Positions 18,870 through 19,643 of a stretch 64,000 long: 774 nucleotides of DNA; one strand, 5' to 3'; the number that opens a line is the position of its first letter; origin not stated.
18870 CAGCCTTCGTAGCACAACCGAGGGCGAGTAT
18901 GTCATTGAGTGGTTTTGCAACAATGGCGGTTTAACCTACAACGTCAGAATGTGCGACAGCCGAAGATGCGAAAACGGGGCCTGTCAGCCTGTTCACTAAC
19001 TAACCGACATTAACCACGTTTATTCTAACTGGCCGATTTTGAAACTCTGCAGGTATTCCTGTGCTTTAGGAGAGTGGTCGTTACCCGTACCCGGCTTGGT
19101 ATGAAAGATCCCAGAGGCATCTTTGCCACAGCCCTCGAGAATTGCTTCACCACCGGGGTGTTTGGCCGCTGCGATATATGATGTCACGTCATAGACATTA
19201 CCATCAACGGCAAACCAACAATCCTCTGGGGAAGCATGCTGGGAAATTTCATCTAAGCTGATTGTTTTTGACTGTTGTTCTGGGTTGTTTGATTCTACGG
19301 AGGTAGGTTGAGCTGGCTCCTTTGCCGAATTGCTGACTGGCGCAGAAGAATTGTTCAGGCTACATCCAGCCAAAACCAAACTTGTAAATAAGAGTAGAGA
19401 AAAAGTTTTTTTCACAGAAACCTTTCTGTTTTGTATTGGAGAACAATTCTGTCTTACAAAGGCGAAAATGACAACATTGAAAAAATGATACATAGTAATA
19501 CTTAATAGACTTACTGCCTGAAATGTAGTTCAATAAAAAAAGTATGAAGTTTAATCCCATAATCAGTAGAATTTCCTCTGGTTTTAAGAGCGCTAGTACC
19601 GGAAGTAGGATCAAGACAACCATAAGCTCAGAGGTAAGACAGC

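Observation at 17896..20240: Extracytoplasmic redox trio: Cys-rich PT-linked surface protein, cytochrome-b5-like lipoprotein and a standalone VKOR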

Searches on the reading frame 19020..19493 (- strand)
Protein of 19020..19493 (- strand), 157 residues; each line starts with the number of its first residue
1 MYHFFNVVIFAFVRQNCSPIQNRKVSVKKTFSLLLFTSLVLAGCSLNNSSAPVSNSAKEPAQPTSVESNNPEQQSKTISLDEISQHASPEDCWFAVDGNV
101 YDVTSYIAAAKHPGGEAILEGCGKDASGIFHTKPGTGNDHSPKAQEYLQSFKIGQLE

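Call 3: search_protein_families(library=pfam, proteins=[window:19020-19493:-], max_evalue=0.01)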
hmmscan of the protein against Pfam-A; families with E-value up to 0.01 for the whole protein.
window:19020-19493:- (157 aa): 1 family
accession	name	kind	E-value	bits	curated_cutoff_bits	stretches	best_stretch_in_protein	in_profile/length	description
PF00173.33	Cyt-b5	-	5.1e-20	71.7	23.7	1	80-156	2-73/74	Cytochrome b5-like Heme/Steroid binding domain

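Call 4: search_protein_families(library=ncbifam, proteins=[window:19020-19493:-], max_evalue=0.01)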
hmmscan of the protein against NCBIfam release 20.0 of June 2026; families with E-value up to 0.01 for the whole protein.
window:19020-19493:- (157 aa): 2 families
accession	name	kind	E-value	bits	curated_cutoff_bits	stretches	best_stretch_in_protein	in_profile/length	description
NF041428.1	TrsH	subfamily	0.0055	16.8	150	1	28-68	2-42/149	TrsH/TraH family protein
NF041193.1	lipo_SP0191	subfamily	0.0064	16.5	75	1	28-80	2-58/190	SP0191 family lipoprotein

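Call 9: find_homologous_proteins(query=window:19020-19418:-)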
Query window:19020-19418:- (132 aa): 103 proteins with E <= 0.001 among 112 candidates.
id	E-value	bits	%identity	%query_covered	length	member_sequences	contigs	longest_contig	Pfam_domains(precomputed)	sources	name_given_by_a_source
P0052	3.9e-81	287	99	99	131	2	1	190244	PF00173.34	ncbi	ncbi:MAG: cytochrome b5 domain-containing protein [Patescibacteria group bacterium]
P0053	6.8e-34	135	50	98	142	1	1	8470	PF00173.34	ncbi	-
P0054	4.8e-31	126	49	98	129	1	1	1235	PF00173.34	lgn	-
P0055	8.2e-30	122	45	95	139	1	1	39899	PF00173.34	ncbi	-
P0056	2.9e-29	120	54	80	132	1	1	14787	PF00173.34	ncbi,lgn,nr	ncbi:cytochrome b5 domain-containing protein [Candidatus Roizmanbacteria bacterium]|nr:cytochrome b5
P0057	4.0e-28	116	47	94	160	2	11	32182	PF00173.34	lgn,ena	-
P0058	6.9e-28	115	50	86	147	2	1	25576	PF00173.34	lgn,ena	-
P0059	6.5e-27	112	45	97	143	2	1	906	PF00173.34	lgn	-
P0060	9.1e-27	112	58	68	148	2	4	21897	PF00173.34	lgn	-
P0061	1.1e-26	111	53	81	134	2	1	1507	PF00173.34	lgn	-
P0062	1.4e-26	111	45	94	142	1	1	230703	PF00173.34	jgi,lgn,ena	-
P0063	2.2e-26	110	49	85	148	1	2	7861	PF00173.34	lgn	-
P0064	3.3e-26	110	49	77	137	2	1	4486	PF00173.34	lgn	-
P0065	3.4e-26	110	47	93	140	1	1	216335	PF00173.34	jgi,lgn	jgi:cytochrome b involved in lipid metabolism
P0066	3.5e-26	110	58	61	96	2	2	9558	PF00173.34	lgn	-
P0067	1.0e-25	108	42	94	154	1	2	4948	PF00173.34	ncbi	-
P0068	1.0e-25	108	47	89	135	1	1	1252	PF00173.34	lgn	-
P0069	1.6e-25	108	42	97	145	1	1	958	PF00173.34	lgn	-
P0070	3.2e-25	107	45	83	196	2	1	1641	PF00173.34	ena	-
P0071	3.9e-25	106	44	96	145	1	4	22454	PF00173.34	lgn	-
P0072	4.0e-25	106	53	69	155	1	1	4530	PF00173.34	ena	-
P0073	5.1e-25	106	57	69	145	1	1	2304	PF00173.34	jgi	-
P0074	5.3e-25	106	46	89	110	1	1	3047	PF00173.34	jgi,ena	-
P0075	5.8e-25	106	56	65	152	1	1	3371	PF00173.34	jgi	-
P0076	7.8e-25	105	57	70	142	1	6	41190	PF00173.34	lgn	-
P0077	8.1e-25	105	39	92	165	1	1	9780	PF00173.34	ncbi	-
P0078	1.1e-24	105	59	60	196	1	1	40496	PF00173.34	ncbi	-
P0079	1.2e-24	105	60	61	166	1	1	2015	PF00173.34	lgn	-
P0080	2.2e-24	104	56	61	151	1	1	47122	PF00173.34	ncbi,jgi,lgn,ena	-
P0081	2.4e-24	104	44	98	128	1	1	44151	PF00173.34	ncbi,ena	-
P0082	2.6e-24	104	42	98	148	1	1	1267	PF00173.34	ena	-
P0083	3.7e-24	103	47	83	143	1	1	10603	PF00173.34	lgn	-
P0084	4.0e-24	103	47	85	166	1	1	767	PF00173.34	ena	-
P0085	4.2e-24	103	50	76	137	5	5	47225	PF00173.34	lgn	-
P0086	4.3e-24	103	42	99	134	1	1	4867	PF00173.34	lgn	-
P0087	4.6e-24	103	56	61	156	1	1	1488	PF00173.34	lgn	-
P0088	9.1e-24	102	49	70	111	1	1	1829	PF00173.34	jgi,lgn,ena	-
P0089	9.8e-24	102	42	98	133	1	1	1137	PF00173.34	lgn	-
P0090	1.2e-23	102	38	79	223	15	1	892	PF00173.34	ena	-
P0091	1.6e-23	101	44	95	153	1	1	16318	PF00173.34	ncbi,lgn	-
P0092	2.6e-23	101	44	77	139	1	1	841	PF00173.34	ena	-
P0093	3.0e-23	100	40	86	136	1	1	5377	PF00173.34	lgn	-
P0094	4.2e-23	100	42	78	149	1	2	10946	PF00173.34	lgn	-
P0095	5.0e-23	100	54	61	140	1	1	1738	PF00173.34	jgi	jgi:cytochrome b involved in lipid metabolism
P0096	5.3e-23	100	43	85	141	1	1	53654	PF00173.34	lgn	-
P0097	6.0e-23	99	51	65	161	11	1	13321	PF00173.34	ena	-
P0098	6.6e-23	99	56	64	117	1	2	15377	PF00173.34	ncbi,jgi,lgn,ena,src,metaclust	metaclust:\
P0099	9.1e-23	99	43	93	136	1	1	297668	PF00173.34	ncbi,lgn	-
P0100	9.4e-23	99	40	98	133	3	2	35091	PF00173.34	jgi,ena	jgi:cytochrome b involved in lipid metabolism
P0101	1.5e-22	98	39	98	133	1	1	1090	PF00173.34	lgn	-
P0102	2.1e-22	98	59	61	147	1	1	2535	PF00173.34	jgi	-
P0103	3.1e-22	97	43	97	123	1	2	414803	PF00173.34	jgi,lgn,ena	jgi:cytochrome b involved in lipid metabolism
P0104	3.8e-22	97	44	98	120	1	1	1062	PF00173.34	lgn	-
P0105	8.7e-22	96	40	98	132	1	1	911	PF00173.34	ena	-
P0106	1.1e-21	95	39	98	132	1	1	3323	PF00173.34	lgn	-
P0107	1.6e-21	95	51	64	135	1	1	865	PF00173.34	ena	-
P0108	1.6e-21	95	58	60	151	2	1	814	PF00173.34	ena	-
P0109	1.6e-21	95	54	62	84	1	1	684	PF00173.34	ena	-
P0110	2.1e-21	94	48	59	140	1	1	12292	PF00173.34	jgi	-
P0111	2.8e-21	94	53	60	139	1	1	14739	PF00173.34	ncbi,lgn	-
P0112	4.0e-21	94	54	61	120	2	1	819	PF00173.34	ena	-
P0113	4.7e-21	93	42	89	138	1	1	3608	PF00173.34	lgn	-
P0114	6.3e-21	93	53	58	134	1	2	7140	PF00173.34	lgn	-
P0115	1.2e-20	92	38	97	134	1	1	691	PF00173.34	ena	-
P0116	1.2e-20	92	51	59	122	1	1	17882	PF00173.34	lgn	-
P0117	2.1e-20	91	41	83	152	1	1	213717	PF00173.34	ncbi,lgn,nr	ncbi:MAG: hypothetical protein KatS3mg090_0468 [Patescibacteria group bacterium]|nr:MAG: hypothetica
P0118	4.7e-20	90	57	59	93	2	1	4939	PF00173.34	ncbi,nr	ncbi:cytochrome b5 domain-containing protein [Patescibacteria group bacterium]|nr:cytochrome b5 doma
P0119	5.4e-20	90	53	65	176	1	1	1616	PF00173.34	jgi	jgi:cytochrome b involved in lipid metabolism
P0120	9.0e-20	89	52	59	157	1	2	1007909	PF00173.34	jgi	jgi:cytochrome b involved in lipid metabolism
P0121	9.4e-20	89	43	91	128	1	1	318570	PF00173.34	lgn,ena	-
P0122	1.2e-19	89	40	82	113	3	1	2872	PF00173.34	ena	-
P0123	1.6e-19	88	48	59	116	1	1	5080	PF00173.34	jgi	-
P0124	1.7e-19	88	54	59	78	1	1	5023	PF00173.34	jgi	jgi:cytochrome b involved in lipid metabolism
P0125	2.1e-19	88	50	66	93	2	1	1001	PF00173.34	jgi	-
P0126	1.3e-18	85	40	98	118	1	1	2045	PF00173.34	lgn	-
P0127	2.0e-18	85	43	95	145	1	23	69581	PF00173.34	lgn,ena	-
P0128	4.0e-18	84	41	95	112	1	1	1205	PF00173.34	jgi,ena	jgi:cytochrome b involved in lipid metabolism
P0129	4.4e-18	84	39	98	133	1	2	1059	PF00173.34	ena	-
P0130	4.6e-18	84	39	98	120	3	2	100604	PF00173.34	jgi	jgi:cytochrome b involved in lipid metabolism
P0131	1.6e-17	82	37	98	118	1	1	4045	PF00173.34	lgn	-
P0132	6.5e-17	80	51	61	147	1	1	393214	PF00173.34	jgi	jgi:cytochrome b involved in lipid metabolism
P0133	9.4e-17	79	38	98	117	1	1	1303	PF00173.34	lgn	-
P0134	2.0e-16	78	37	97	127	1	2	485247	PF00173.34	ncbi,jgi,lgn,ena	jgi:cytochrome b involved in lipid metabolism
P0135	1.2e-15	76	31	98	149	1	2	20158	PF00173.34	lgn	-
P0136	1.8e-15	75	35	98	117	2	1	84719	PF00173.34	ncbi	-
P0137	2.0e-15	75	45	66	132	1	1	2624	PF00173.34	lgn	-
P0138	2.1e-15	75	42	68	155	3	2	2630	PF00173.34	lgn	-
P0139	2.2e-15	75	36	98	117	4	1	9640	PF00173.34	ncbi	-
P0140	2.8e-15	75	34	99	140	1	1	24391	PF00173.34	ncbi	-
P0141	9.0e-15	73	36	95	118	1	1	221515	PF00173.34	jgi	-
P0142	1.2e-14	73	32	99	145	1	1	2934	PF00173.34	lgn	-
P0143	4.6e-14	71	38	95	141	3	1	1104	PF00173.34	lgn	-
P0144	7.5e-14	70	33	99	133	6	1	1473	PF00173.34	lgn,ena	-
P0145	7.7e-13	67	34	90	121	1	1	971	PF00173.34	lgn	-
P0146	1.2e-12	66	38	100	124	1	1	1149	PF00173.34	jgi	jgi:cytochrome b involved in lipid metabolism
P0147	2.4e-12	65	36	99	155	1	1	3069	PF00173.34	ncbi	-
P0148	1.2e-11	63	34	99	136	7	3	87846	PF00173.34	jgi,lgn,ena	-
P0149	2.3e-10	59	38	99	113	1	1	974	PF00173.34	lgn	-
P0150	1.4e-7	50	36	80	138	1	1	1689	PF00173.34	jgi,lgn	jgi:predicted heme/steroid binding protein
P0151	2.1e-7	49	53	39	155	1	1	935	PF00173.34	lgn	-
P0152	1.7e-6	46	49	43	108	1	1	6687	PF00173.34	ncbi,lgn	-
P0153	1.2e-4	40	36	62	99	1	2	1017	PF00173.34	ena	-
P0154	8.6e-4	37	39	56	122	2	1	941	PF00173.34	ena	-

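Call 19: find_encoding_contigs(protein=P0052, flank=10000, max_places=3)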
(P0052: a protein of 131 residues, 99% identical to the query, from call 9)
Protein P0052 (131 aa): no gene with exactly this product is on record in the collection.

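Call 23: find_encoding_contigs(protein=P0055, flank=8000, max_places=2)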
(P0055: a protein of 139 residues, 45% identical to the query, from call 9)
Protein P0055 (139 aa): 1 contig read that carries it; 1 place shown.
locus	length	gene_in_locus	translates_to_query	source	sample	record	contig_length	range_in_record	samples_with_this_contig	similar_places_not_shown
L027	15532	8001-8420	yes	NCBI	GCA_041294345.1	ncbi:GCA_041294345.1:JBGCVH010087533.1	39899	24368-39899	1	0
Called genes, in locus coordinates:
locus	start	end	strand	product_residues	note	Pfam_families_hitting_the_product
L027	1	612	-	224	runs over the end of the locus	PF05050:Methyltransf_21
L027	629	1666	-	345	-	PF03816:LytR_cpsA_psr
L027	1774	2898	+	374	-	-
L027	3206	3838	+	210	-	-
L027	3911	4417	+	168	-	-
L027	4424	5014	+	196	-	-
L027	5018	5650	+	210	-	-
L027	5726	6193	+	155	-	PF00717:Peptidase_S24 (weak)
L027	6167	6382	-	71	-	-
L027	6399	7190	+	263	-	PF00106:adh_short, PF08659:KR (weak), PF13561:adh_short_C2, PF23441:SDR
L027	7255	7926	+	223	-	-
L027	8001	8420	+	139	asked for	PF00173:Cyt-b5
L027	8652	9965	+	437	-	PF00817:IMS, PF11799:IMS_C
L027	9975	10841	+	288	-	PF12705:PDDEXK_1, PF01930:Cas_Cas4 (faint)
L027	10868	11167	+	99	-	PF01741:MscL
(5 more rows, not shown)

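Call 24: find_encoding_contigs(protein=P0062, flank=8000, max_places=2)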
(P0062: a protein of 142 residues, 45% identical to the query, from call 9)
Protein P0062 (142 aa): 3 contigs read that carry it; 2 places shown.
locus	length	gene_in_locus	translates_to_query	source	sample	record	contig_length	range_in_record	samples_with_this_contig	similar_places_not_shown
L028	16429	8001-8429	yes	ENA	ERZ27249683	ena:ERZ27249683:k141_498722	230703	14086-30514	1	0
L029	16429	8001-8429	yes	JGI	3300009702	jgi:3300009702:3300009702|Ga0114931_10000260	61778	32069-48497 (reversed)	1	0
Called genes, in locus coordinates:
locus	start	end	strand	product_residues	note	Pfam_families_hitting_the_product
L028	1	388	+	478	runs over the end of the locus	PF03951:Gln-synt_N, PF00120:Gln-synt_C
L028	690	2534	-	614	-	PF00009:GTP_EFTU, PF01926:MMR_HSR1 (faint), PF03144:GTP_EFTU_D2, PF22042:EF-G_D2 (weak), PF14492:EFG_III, PF00679:EFG_C, PF21018:BipA_C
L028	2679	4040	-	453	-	-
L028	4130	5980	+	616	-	-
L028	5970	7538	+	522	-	PF00512:HisKA, PF02518:HATPase_c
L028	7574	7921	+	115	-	PF03551:PadR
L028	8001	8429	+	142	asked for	PF00173:Cyt-b5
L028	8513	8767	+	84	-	-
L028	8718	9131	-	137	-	PF01475:FUR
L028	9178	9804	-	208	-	PF01509:TruB_N, PF16198:TruB_C_2 (weak)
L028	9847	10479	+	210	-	PF01794:Ferric_reduct (weak)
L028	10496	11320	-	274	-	PF03239:FTR1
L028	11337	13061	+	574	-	PF21850:DUF6909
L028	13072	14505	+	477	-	PF00479:G6PD_N, PF02781:G6PD_C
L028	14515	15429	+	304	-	PF01488:Shikimate_DH (weak), PF02254:TrkA_N (faint), PF02737:3HCDH_N (faint), PF02826:2-Hacid_dh_C (weak), PF03435:Sacchrp_dh_NADP (faint), PF03446:NAD_binding_2, PF03807:F420_oxidored, PF00393:6PGD, +1 more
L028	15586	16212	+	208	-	PF04199:Cyclase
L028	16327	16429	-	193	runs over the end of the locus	PF00081:Sod_Fe_N, PF02777:Sod_Fe_C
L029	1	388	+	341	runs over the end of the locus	PF00120:Gln-synt_C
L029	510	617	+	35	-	-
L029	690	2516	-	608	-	PF00009:GTP_EFTU, PF01926:MMR_HSR1 (faint), PF22042:EF-G_D2 (weak), PF03144:GTP_EFTU_D2, PF14492:EFG_III, PF00679:EFG_C, PF21018:BipA_C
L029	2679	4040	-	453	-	-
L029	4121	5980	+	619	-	-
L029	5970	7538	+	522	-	PF00512:HisKA, PF02518:HATPase_c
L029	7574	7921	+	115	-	PF03551:PadR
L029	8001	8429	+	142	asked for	PF00173:Cyt-b5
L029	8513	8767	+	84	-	-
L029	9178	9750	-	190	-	PF01509:TruB_N, PF16198:TruB_C_2 (weak)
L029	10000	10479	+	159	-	PF01794:Ferric_reduct (weak)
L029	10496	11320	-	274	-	PF03239:FTR1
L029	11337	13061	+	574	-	PF21850:DUF6909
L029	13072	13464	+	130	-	PF00479:G6PD_N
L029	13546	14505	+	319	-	PF00479:G6PD_N, PF02781:G6PD_C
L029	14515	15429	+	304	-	PF01488:Shikimate_DH (weak), PF02254:TrkA_N (faint), PF02737:3HCDH_N (faint), PF02826:2-Hacid_dh_C (weak), PF03435:Sacchrp_dh_NADP (faint), PF03446:NAD_binding_2, PF03807:F420_oxidored, PF00393:6PGD, +1 more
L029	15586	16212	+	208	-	PF04199:Cyclase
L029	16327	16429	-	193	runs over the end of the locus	PF00081:Sod_Fe_N, PF02777:Sod_Fe_C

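Call 27: find_related_loci(query=A2, collection=metagenome_contigs, flank=10000)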
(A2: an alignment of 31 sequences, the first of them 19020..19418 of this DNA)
Query A2 (132 aa) in metagenome_contigs; peptide patterns used: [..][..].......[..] (x = any residue, [..] = any of these).
214 stretches matched a pattern; 170 encode a relative of the query (tblastn E <= 1e-3); the best 80 are kept; 80 distinct loci.
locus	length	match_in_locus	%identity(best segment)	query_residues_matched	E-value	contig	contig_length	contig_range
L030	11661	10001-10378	51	5-131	5e-38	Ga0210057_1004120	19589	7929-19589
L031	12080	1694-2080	45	6-131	3e-35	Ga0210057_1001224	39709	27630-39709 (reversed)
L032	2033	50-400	45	1-131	2e-34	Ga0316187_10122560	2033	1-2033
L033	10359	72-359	54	38-131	1e-33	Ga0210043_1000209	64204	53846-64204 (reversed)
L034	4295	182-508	49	17-131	8e-33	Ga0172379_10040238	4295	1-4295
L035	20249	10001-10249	58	51-132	5e-32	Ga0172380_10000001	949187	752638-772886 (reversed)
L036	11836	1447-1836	46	2-132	2e-31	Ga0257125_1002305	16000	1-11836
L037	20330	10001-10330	45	13-131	1e-30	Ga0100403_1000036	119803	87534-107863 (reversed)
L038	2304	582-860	57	41-131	2e-30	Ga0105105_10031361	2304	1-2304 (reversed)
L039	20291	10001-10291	51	37-132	2e-30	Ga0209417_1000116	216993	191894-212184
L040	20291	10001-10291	51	37-132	2e-30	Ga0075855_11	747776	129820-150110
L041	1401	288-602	50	33-131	1e-30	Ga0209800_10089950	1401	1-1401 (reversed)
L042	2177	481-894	40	6-132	4e-30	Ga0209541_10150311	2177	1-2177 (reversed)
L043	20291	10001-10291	49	37-132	9e-30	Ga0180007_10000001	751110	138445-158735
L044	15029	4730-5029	46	28-131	9e-30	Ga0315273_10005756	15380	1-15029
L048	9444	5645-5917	52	39-131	2e-29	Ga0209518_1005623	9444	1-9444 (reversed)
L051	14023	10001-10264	50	45-131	2e-29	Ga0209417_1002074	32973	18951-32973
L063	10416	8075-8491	38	4-131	2e-28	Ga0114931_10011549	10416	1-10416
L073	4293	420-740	46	38-131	2e-27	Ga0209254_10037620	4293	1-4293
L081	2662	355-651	49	34-132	2e-26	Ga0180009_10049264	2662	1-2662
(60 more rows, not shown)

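Call 36: search_protein_families(library=pfam, proteins=[L051:10275-11558:+, L081:655-879:-, L048:5984-6703:+, L048:6678-7229:+, L063:6587-7873:+, L048:7640-8128:-], max_evalue=0.01)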
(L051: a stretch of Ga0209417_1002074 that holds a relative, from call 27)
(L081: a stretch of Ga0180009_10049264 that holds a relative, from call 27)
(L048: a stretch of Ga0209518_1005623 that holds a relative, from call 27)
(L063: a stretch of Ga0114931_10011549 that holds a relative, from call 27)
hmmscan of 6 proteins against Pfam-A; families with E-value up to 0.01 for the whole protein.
L051:10275-11558:+ (427 aa): 3 families
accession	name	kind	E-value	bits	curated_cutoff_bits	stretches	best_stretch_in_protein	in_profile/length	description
PF01794.25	Ferric_reduct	-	1.7e-08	35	28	1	42-158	2-120/121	Ferric reductase like transmembrane component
PF00175.26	NAD_binding_1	-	1.5e-05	26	22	1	309-404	1-106/109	Oxidoreductase NAD-binding domain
PF08022.18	FAD_binding_8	-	0.006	17.1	22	0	215-283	14-83/109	FAD-binding domain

L081:655-879:- (74 aa): 0 families

L048:5984-6703:+ (239 aa): 0 families

L048:6678-7229:+ (183 aa): 1 family
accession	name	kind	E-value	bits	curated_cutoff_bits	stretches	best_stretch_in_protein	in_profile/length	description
PF04203.18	Sortase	-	8.3e-22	77.7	26.6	1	60-181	3-125/125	Sortase domain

L063:6587-7873:+ (428 aa): 4 families
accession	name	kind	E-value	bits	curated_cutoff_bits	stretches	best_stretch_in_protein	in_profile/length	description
PF01794.25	Ferric_reduct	-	5.3e-09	36.6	28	1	42-161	1-120/121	Ferric reductase like transmembrane component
PF00175.26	NAD_binding_1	-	8.4e-08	33.3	22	1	310-408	2-108/109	Oxidoreductase NAD-binding domain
PF00970.30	FAD_binding_6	-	9.1e-06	26.4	21.1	1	209-297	3-97/99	Oxidoreductase FAD-binding domain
PF08022.18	FAD_binding_8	-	0.00031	21.2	22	1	234-285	30-84/109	FAD-binding domain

L048:7640-8128:- (162 aa): 1 family
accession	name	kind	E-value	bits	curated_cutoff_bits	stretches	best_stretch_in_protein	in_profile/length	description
PF01988.24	VIT1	-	2.9e-26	93.1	28.1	2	83-157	138-213/214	VIT family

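Call 49: search_solved_structures(query=A2, max_evalue=0.00001, show_alignments=2)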
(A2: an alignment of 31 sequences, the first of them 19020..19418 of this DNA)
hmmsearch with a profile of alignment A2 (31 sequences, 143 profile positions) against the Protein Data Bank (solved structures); distinct sequences matched with E-value up to 0.00001: 53.
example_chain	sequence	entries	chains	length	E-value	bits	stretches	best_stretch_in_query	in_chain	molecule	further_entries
1cxy_A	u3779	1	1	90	4.9e-23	85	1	56-142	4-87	CYTOCHROME B5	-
3ozz_B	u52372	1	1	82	5.8e-21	78.3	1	59-142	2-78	Cytochrome b5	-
2ibj_A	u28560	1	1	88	1.5e-20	77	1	56-142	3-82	Cytochrome b5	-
1eue_A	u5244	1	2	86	3.1e-20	76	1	59-141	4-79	CYTOCHROME B5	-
3mus_A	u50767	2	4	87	5.1e-20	75.3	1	59-141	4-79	Cytochrome b5 type B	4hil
1awp_A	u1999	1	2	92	5.9e-20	75.1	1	57-141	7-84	CYTOCHROME B5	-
1b5m_A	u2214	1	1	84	6.3e-20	75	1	60-141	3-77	CYTOCHROME B5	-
1icc_A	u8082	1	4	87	3.5e-19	72.6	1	59-141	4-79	CYTOCHROME B5 OUTER MITOCHONDRIAL MEMBRANE ISOFORM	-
2i89_A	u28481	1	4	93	4.7e-19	72.1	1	57-141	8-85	Cytochrome b5 type B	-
2i96_A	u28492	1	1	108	5.3e-19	72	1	53-142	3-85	Cytochrome b5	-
3x32_A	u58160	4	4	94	7.7e-19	71.4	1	53-142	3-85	Cytochrome b5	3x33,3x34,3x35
4hin_A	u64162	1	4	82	9.4e-19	71.2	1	59-142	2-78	Cytochrome b5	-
3ner_A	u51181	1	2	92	9.9e-19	71.1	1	56-141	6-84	Cytochrome b5 type B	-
1hko_A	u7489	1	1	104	3.1e-18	69.5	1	54-142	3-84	CYTOCHROME B5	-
2m33_A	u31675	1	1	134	3.5e-18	69.3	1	54-142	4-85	Cytochrome b5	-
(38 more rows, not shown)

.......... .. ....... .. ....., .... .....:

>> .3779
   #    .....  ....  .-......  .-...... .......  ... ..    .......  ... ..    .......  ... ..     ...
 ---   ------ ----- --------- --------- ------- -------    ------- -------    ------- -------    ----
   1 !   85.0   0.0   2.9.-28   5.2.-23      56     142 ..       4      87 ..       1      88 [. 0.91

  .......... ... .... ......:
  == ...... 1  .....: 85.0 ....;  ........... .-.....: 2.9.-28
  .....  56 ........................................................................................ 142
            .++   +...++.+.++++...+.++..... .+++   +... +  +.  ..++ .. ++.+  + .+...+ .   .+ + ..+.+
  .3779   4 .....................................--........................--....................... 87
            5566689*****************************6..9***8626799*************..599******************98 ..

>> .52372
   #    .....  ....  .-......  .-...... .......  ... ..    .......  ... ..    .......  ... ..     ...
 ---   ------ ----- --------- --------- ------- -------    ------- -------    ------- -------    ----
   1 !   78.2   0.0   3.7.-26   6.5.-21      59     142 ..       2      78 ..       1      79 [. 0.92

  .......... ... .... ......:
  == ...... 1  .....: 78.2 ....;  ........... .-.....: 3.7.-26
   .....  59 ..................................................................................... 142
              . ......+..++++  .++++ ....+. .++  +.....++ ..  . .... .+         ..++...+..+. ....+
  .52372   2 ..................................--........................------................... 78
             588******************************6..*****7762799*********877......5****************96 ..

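Call 51: find_encoding_contigs(protein=P0098, flank=6000, max_places=3)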
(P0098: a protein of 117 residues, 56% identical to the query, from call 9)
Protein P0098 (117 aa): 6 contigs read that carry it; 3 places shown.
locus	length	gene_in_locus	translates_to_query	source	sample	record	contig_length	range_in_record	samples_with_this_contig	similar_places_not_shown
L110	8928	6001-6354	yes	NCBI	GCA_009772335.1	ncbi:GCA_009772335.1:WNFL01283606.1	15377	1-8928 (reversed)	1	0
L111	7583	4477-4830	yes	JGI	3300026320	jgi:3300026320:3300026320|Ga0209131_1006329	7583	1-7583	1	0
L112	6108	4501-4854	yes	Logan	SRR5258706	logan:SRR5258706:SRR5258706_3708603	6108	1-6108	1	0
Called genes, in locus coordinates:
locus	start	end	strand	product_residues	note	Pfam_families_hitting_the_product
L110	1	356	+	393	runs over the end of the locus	PF00004:AAA, PF22667:Lon_lid, PF05362:Lon_C, PF13541:ChlI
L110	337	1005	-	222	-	PF01790:LGT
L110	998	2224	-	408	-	PF00587:tRNA-synt_2b, PF03129:HGTP_anticodon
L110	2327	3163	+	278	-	PF03477:ATP-cone (weak)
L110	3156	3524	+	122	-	-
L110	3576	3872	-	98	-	-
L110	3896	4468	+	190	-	PF13207:AAA_17 (weak)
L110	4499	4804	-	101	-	-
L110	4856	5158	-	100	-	-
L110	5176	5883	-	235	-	PF08032:SpoU_sub_bind, PF00588:SpoU_methylase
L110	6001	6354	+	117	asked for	PF00173:Cyt-b5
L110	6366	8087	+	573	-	PF02683:DsbD_TM, PF13386:DsbD_2 (weak), PF00578:AhpC-TSA, PF08534:Redoxin, PF13905:Thioredoxin_8, PF17991:Thioredoxin_10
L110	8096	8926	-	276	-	?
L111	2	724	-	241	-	?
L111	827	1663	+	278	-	PF03477:ATP-cone (weak)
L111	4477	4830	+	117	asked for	PF00173:Cyt-b5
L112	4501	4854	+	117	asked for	PF00173:Cyt-b5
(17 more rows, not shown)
